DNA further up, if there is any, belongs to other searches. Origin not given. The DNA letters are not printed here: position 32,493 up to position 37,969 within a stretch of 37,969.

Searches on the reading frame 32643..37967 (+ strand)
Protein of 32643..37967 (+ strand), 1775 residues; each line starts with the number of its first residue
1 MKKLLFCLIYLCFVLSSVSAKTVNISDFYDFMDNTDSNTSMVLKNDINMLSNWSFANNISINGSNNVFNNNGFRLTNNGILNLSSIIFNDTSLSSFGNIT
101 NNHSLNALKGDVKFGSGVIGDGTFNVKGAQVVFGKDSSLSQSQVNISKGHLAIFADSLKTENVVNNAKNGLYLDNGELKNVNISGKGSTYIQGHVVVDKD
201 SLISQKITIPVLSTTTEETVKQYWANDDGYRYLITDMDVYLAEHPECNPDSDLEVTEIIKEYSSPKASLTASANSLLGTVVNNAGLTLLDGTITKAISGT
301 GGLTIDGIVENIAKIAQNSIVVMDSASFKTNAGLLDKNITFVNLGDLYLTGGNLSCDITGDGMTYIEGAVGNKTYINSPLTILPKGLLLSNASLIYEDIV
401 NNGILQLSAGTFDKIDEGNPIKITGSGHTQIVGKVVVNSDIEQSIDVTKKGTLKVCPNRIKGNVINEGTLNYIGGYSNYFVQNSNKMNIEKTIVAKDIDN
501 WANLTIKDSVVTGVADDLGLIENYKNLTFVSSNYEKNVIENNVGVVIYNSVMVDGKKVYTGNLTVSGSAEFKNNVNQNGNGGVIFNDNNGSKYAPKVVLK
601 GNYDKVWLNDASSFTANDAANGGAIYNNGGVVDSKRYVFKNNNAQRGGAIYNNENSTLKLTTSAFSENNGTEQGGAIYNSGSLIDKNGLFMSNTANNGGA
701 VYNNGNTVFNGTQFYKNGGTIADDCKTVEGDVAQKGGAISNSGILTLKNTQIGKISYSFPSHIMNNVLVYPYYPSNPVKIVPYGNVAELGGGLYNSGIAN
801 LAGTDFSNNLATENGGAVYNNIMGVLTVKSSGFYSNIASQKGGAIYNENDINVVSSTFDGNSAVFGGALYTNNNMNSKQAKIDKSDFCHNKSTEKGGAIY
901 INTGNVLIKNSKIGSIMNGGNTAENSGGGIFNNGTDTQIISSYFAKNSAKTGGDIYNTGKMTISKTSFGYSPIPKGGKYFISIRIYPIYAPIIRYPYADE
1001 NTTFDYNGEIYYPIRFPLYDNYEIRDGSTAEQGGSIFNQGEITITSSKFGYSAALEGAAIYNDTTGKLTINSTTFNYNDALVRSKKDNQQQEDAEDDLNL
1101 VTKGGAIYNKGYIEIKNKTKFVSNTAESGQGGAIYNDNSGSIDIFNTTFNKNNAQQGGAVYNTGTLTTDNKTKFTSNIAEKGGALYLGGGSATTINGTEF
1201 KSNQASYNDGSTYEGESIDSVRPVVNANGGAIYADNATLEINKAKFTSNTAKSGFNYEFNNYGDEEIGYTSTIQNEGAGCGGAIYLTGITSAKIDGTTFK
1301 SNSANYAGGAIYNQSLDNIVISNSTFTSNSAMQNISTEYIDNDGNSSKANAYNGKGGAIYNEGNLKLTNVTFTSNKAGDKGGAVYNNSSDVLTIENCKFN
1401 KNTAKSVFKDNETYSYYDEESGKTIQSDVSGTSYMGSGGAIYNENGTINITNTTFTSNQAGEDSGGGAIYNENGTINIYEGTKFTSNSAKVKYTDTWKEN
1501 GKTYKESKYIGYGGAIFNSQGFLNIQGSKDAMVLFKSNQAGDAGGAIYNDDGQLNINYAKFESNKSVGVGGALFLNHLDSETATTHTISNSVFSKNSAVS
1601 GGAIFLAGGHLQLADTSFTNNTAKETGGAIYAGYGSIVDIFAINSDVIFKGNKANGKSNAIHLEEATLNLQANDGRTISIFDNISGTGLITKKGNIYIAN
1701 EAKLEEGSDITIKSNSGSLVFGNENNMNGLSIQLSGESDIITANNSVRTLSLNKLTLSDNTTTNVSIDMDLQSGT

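Call 7: search_protein_families(library=pfam, proteins=[window:32643-37967:+], max_evalue=10)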
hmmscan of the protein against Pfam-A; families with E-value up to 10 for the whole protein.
window:32643-37967:+ (1775 aa): 4 families
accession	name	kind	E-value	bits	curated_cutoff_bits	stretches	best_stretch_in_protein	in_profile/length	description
PF02415.23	Chlam_PMP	-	1.7e-39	129.9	20.6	19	1615-1632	1-18/19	Chlamydia polymorphic membrane protein (Chlamydia_PMP) repeat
PF19813.4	DUF6296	-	0.055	13.9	27.2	0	1121-1141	25-46/78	Family of unknown function (DUF6296)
PF21279.3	YhfX-like_C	-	0.43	11.6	27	1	854-887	6-39/97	YhfX-like, C-terminal domain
PF22211.2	Tsi3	-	3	8.7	26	1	1409-1465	40-95/111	Type six secretion immunity 3 domain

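Call 8: search_protein_families(library=ncbifam, proteins=[window:32643-37967:+], max_evalue=0.1)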
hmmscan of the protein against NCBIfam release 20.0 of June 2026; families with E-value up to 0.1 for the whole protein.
window:32643-37967:+ (1775 aa): 2 families
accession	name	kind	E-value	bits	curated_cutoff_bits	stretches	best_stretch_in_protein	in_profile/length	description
TIGR01376.1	POMP_repeat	repeat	1.4e-14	53.1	15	5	1615-1637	4-27/28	polymorphic outer membrane protein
TIGR04212.1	GlyGly_RbtA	equivalog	1.8e-11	43.1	295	7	1101-1162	152-218/605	rhombotarget A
